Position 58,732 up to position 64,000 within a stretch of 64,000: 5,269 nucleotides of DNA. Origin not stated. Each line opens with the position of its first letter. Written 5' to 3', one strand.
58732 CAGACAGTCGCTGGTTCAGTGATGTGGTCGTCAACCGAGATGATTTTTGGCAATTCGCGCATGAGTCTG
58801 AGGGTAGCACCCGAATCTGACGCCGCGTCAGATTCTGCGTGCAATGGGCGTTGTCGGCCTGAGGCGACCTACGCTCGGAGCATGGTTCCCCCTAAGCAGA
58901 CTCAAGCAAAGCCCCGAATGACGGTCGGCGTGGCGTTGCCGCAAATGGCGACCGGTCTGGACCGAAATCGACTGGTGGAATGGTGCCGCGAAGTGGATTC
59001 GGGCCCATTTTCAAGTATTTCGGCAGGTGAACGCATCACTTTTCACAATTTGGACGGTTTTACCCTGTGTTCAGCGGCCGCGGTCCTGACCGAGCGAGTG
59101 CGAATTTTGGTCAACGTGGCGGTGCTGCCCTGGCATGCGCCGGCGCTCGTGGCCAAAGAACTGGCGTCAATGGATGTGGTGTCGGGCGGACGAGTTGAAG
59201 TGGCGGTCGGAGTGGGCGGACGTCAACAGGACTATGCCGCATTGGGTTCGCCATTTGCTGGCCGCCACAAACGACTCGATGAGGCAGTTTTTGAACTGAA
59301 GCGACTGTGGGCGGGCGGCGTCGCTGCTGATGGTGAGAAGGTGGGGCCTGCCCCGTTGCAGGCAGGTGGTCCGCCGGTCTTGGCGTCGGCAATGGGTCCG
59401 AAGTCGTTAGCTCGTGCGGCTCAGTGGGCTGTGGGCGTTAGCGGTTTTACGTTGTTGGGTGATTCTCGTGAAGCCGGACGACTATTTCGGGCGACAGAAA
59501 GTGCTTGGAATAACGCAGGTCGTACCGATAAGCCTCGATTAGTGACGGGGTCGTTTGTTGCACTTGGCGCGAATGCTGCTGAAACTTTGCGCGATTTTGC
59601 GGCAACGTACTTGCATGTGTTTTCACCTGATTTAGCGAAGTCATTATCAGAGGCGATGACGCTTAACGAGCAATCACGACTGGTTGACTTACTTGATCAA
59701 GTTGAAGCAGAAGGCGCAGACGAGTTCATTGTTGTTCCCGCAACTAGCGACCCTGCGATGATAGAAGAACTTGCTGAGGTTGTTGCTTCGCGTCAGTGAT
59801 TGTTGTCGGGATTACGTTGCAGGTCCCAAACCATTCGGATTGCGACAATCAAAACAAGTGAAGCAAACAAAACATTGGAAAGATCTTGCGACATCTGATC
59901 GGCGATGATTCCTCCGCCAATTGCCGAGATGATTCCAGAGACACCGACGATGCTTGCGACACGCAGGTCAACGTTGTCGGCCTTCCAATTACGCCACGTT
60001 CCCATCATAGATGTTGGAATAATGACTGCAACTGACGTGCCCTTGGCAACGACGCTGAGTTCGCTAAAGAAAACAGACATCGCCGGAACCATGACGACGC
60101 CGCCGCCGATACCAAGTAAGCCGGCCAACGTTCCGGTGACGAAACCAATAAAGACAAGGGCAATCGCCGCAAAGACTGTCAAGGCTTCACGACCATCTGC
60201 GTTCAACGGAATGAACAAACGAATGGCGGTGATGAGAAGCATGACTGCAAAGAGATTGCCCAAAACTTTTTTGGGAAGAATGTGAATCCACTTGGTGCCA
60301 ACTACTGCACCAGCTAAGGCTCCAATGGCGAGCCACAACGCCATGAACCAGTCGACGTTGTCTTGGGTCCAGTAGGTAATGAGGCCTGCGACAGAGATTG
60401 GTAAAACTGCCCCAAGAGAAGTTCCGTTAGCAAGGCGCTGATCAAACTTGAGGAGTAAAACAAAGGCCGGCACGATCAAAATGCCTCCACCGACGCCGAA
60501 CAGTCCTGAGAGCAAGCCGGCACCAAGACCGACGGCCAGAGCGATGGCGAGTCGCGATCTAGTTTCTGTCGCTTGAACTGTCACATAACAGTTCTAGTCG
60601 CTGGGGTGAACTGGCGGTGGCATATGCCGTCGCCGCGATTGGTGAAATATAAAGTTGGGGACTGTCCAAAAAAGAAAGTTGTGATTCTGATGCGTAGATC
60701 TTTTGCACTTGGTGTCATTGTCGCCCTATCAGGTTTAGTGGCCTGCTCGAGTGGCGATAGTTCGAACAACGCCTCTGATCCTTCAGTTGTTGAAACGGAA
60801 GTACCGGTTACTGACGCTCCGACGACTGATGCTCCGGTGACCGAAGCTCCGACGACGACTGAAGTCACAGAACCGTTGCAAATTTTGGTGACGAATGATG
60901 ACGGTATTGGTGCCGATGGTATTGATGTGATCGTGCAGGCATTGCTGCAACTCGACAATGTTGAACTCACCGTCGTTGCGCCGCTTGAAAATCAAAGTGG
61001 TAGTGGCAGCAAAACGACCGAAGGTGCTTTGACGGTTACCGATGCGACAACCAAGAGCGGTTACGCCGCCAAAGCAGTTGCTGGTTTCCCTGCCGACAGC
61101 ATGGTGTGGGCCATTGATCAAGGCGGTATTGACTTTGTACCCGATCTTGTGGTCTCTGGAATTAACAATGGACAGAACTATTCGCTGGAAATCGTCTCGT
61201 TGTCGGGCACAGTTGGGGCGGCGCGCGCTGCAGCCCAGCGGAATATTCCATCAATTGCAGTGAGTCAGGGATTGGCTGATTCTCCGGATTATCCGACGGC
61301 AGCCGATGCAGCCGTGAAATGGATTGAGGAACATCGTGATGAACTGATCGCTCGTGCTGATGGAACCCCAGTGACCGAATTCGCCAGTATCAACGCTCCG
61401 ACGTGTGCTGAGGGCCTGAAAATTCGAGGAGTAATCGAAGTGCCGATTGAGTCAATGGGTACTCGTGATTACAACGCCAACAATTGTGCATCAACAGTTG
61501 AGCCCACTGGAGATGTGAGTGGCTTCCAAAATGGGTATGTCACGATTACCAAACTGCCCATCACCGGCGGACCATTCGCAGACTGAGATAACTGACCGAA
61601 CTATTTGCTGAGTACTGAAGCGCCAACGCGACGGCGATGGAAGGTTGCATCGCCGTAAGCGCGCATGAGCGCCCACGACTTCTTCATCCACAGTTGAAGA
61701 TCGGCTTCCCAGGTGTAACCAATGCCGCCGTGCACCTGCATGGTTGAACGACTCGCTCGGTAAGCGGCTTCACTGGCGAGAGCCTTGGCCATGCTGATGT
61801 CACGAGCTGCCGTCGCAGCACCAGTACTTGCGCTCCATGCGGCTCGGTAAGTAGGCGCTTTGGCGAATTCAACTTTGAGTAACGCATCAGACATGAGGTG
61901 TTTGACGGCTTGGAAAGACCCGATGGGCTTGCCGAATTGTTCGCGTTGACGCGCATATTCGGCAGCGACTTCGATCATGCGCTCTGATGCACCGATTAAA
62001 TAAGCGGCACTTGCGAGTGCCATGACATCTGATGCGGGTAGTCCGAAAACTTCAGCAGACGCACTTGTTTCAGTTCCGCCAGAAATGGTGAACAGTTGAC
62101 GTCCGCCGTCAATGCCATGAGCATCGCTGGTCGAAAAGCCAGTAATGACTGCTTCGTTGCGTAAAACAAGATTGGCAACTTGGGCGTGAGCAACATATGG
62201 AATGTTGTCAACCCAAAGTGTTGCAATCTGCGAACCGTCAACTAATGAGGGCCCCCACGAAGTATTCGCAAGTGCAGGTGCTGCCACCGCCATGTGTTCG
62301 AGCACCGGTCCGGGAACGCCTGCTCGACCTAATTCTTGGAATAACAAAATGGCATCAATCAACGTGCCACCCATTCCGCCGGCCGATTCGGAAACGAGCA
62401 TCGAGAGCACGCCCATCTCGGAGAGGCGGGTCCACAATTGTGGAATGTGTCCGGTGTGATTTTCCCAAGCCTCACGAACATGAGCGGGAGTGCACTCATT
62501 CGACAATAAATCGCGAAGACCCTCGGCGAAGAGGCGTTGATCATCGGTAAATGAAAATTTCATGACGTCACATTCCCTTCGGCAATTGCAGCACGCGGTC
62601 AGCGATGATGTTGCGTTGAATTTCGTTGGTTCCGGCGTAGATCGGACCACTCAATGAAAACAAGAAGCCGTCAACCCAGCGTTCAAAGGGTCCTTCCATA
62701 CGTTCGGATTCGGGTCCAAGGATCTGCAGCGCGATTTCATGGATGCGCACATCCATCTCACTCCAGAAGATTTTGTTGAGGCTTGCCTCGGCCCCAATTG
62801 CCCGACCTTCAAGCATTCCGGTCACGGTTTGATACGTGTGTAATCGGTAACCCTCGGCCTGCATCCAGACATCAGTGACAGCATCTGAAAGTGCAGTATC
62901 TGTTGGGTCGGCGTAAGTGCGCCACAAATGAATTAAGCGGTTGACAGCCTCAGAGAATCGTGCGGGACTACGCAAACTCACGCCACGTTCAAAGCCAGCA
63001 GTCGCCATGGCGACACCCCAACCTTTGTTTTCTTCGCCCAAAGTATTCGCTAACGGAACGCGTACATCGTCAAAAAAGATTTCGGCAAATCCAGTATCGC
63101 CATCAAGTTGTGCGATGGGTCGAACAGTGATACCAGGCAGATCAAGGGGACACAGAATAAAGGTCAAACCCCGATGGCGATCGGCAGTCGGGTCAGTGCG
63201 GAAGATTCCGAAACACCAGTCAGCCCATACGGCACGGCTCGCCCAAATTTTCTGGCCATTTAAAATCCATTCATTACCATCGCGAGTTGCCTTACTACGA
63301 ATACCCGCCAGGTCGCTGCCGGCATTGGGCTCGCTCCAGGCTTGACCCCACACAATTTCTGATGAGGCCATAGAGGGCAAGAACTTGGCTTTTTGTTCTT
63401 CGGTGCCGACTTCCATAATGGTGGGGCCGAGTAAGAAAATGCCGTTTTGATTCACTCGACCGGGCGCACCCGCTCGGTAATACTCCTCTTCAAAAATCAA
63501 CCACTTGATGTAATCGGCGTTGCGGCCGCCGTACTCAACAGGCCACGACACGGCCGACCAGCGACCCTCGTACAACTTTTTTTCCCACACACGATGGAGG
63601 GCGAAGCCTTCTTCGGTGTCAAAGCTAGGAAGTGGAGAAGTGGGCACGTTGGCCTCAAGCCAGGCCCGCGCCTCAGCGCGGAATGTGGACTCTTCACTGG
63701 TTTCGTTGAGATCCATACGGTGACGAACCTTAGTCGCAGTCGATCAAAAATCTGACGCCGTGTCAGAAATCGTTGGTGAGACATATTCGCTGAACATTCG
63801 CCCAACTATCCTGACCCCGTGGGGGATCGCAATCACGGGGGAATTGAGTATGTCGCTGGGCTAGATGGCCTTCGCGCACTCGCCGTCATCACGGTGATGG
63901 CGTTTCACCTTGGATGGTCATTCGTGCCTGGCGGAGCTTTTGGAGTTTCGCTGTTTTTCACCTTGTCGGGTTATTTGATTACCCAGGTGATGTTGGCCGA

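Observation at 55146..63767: Three copies of a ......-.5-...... palindrome, each in a divergent promoter of the catabolic island: a compact local regulon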

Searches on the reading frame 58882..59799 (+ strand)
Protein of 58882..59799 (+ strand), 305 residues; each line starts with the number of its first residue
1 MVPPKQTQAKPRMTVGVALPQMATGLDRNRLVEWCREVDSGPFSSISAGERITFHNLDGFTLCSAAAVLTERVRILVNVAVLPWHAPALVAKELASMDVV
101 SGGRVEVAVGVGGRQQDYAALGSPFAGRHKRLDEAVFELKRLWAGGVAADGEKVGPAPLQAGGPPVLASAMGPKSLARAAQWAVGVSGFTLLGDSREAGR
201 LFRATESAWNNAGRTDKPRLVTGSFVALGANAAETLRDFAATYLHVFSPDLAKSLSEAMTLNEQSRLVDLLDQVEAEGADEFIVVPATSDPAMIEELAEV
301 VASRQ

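Call 10: search_protein_families(library=pfam, proteins=[window:58882-59799:+])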
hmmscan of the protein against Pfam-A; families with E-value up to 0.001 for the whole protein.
window:58882-59799:+ (305 aa): 1 family
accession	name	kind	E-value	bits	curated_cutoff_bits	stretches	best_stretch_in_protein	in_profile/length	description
PF00296.26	Bac_luciferase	-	1.4e-34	120.3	27.9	1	25-264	18-267/314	Luciferase-like monooxygenase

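Call 30: search_protein_families(library=ncbifam, proteins=[window:58882-59799:+], max_evalue=1e-10)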
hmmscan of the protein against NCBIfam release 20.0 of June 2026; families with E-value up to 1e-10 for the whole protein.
window:58882-59799:+ (305 aa): 7 families
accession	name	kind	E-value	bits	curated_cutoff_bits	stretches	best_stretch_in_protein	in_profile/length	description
TIGR03619.1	F420_Rv2161c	subfamily_domain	2.6e-31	109.1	166.9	1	55-239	42-232/247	TIGR03619 family F420-dependent LLM class oxidoreductase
TIGR03621.1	F420_MSMEG_2516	subfamily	3.8e-21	75.5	213.15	1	26-206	11-192/295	TIGR03621 family F420-dependent LLM class oxidoreductase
TIGR04020.1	seco_metab_LLM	subfamily_domain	4.4e-16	58.9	244.45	1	32-262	22-267/341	MupA/Atu3671 family FMN-dependent luciferase-like monooxygenase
TIGR03560.1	F420_Rv1855c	subfamily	3.3e-14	53.2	231.4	1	55-215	48-218/227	TIGR03560 family F420-dependent LLM class oxidoreductase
TIGR03571.1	lucif_BA3436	subfamily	4.4e-14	52.4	303.9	1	11-145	28-155/304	TIGR03571 family LLM class oxidoreductase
TIGR04027.1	LLM_KPN_01858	hypoth_equivalog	1.4e-11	43.9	412.9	1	60-156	55-152/326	putative FMN-dependent luciferase-like monooxygenase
TIGR03856.1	F420_MSMEG_2906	subfamily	1.7e-11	44.2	243.7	1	56-246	50-229/249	LLM class F420-dependent oxidoreductase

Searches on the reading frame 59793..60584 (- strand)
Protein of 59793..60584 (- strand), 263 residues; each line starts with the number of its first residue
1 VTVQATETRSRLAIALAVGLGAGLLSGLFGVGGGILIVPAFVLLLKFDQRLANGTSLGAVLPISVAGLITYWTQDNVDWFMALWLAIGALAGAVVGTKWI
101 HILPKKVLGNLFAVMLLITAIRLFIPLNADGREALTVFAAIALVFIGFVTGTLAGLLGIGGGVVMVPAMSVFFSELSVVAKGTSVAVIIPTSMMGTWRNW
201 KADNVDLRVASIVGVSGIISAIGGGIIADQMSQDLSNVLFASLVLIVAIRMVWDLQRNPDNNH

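Call 9: search_protein_families(library=pfam, proteins=[window:59793-60584:-])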
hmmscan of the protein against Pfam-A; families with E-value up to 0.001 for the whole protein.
window:59793-60584:- (263 aa): 1 family
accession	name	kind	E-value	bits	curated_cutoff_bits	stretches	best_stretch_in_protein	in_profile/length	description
PF01925.25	TauE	-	1.6e-52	179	32.6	2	8-123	122-237/237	Sulfite exporter TauE/SafE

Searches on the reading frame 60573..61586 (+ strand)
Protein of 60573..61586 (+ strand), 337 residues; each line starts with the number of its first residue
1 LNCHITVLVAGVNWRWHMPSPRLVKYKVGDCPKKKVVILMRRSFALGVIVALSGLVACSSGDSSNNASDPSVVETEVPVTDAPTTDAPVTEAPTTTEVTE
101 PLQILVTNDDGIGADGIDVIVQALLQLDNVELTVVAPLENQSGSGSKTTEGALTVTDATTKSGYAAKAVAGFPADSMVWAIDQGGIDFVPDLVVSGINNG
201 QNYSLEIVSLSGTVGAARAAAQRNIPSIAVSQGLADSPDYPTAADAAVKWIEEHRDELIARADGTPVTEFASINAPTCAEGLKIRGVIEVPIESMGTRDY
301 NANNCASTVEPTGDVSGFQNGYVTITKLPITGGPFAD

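Call 9: search_protein_families(library=pfam, proteins=[window:60573-61586:+])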
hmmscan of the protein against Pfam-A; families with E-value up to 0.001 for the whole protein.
window:60573-61586:+ (337 aa): 1 family
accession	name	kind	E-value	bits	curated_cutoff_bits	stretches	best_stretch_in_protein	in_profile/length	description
PF01975.23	SurE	-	1.2e-39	136.5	22.1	1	104-280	1-171/189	Survival protein SurE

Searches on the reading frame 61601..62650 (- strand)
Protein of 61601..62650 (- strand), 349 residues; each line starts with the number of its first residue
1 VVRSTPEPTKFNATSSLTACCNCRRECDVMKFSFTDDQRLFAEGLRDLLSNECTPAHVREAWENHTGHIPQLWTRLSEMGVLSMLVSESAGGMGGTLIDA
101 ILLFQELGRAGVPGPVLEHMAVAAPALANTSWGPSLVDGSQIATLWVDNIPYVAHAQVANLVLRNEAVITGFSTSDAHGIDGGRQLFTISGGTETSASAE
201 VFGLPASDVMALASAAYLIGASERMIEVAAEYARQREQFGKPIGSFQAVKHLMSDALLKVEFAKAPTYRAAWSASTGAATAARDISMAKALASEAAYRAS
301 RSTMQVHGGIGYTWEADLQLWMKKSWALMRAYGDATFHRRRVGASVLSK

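Call 9: search_protein_families(library=pfam, proteins=[window:61601-62650:-])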
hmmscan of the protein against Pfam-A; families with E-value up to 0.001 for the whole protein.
window:61601-62650:- (349 aa): 3 families
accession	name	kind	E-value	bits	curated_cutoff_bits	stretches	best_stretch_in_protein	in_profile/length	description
PF00441.29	Acyl-CoA_dh_1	-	2.5e-26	93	22.4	1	211-346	15-149/150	Acyl-CoA dehydrogenase, C-terminal domain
PF02771.21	Acyl-CoA_dh_N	-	1.8e-13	51.3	22.9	1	35-126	1-92/113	Acyl-CoA dehydrogenase, N-terminal domain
PF08028.16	Acyl-CoA_dh_2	-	1.9e-07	31.9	22.7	1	213-319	2-117/134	Acyl-CoA dehydrogenase, C-terminal domain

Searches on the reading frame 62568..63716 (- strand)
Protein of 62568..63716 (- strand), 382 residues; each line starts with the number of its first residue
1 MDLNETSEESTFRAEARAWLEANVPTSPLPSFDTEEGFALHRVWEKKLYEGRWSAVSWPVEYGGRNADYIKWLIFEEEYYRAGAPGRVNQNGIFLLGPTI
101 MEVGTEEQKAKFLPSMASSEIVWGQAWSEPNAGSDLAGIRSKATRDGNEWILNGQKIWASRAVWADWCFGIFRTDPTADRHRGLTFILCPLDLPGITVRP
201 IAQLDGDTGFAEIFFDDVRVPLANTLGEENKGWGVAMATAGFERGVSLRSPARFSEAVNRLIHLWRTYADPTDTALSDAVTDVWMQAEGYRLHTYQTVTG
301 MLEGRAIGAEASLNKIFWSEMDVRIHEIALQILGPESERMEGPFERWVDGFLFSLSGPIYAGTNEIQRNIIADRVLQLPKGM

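Call 9: search_protein_families(library=pfam, proteins=[window:62568-63716:-])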
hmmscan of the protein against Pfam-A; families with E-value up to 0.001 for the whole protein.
window:62568-63716:- (382 aa): 3 families
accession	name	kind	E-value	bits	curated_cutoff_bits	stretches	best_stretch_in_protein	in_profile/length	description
PF00441.29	Acyl-CoA_dh_1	-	7.5e-21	75.3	22.4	1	230-376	1-150/150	Acyl-CoA dehydrogenase, C-terminal domain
PF02770.24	Acyl-CoA_dh_M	-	2.9e-20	72.7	33.3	1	125-218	2-97/97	Acyl-CoA dehydrogenase, middle domain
PF02771.21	Acyl-CoA_dh_N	-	1.6e-16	61.2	22.9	1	6-120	1-113/113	Acyl-CoA dehydrogenase, N-terminal domain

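Call 98: find_encoding_contigs(protein=window:62568-63716:-, flank=10000, max_places=2)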
Protein window:62568-63716:- (382 aa): 6 contigs read that carry it; 2 places shown.
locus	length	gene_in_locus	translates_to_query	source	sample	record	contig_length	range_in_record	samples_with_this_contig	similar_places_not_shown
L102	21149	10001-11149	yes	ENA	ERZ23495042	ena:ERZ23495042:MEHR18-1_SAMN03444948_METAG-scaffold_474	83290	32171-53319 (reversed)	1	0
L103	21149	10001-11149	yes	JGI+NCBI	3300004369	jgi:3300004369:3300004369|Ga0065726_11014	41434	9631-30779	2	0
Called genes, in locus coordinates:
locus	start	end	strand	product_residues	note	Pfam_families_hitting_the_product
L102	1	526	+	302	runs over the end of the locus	PF01497:Peripla_BP_2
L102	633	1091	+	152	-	PF00111:Fer2 (weak), PF01799:Fer2_2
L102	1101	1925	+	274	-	PF00941:FAD_binding_5, PF03450:CO_deh_flav_C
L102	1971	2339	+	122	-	-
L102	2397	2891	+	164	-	PF14378:PAP2_3, PF01569:PAP2 (weak), PF14360:PAP2_C (weak)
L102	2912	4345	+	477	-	PF01266:DAO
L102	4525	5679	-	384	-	PF00108:Thiolase_N, PF22691:Thiolase_C_1 (faint), PF02803:Thiolase_C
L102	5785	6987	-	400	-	PF00108:Thiolase_N, PF22691:Thiolase_C_1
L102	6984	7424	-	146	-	PF12172:zf-ChsH2, PF01796:OB_ChsH2_C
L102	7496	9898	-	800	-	PF01757:Acyl_transf_3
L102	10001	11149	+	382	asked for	PF02771:Acyl-CoA_dh_N, PF02770:Acyl-CoA_dh_M, PF00441:Acyl-CoA_dh_1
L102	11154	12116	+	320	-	PF02771:Acyl-CoA_dh_N, PF00441:Acyl-CoA_dh_1, PF08028:Acyl-CoA_dh_2 (weak)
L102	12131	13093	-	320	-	PF01975:SurE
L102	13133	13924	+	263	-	PF01925:TauE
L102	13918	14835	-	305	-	PF00296:Bac_luciferase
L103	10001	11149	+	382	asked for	PF02771:Acyl-CoA_dh_N, PF02770:Acyl-CoA_dh_M, PF00441:Acyl-CoA_dh_1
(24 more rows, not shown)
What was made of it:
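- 61601..63716 (-): Operon 3: tandem acyl-CoA dehydrogenases (62568-63716, and about 61601-62563). The second lacks the middle domain. Call 9; gene calls in call 98.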

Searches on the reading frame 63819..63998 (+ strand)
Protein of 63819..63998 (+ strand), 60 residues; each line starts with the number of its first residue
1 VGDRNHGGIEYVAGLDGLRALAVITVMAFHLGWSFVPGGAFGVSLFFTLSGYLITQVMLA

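Call 9: search_protein_families(library=pfam, proteins=[window:63819-63998:+])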
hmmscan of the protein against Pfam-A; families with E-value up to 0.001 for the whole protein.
window:63819-63998:+ (60 aa): 1 family
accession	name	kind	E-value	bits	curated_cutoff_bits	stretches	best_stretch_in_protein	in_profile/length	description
PF01757.29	Acyl_transf_3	-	1.3e-07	31.4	31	1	13-55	2-60/326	Acyltransferase domain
